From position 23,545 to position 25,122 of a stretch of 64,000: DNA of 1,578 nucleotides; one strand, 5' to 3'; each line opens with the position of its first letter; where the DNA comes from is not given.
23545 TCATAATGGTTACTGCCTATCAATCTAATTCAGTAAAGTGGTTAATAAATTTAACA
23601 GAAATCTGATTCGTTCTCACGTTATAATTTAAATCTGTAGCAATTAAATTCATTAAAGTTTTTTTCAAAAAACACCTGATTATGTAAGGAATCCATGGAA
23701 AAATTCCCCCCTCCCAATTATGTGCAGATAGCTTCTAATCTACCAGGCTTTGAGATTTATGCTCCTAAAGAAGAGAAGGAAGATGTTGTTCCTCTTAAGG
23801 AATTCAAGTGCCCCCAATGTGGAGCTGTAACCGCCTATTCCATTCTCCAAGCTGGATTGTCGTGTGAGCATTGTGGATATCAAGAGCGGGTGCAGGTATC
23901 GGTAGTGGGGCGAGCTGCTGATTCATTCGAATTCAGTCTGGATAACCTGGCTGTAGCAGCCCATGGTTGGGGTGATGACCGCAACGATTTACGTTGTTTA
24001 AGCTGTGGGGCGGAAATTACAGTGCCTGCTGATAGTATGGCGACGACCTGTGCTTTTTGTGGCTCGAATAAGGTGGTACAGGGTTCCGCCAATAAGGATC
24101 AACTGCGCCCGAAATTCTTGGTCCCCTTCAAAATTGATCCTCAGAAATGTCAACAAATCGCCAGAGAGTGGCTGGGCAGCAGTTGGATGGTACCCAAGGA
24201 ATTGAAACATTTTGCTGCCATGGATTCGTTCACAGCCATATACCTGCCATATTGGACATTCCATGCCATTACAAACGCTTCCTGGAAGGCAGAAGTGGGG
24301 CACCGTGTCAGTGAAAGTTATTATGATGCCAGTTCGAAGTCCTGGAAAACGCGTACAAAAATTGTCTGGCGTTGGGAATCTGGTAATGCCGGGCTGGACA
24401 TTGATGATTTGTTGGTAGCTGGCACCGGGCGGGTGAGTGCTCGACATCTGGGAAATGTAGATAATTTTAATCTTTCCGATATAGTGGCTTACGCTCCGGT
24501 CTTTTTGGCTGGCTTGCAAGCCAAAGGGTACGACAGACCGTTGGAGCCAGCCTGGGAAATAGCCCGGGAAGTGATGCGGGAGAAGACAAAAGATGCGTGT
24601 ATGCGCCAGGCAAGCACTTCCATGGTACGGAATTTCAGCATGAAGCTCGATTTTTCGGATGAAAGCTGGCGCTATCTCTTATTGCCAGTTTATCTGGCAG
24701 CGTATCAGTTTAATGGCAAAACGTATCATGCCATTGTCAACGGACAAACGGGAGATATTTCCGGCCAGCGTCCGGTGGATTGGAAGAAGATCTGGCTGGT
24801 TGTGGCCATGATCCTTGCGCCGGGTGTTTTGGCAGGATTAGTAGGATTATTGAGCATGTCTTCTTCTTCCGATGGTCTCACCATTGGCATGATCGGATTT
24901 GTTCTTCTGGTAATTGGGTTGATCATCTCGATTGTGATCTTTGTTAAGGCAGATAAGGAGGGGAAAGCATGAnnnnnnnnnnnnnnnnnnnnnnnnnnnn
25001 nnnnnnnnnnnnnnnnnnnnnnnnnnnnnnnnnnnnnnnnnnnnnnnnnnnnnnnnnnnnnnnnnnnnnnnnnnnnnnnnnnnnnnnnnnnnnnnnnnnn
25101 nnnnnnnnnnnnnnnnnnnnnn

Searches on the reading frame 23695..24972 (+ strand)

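Call 17: search_protein_families(library=pfam, proteins=[window:23695-24972:+], max_evalue=0.001)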
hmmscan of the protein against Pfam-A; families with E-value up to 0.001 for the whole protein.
window:23695-24972:+ (425 aa): 1 family
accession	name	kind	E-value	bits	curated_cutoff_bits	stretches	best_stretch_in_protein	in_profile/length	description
PF12760.12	Zn_ribbon_IS1595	-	0.0007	19.9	25.4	0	37-63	19-46/46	Transposase zinc-ribbon domain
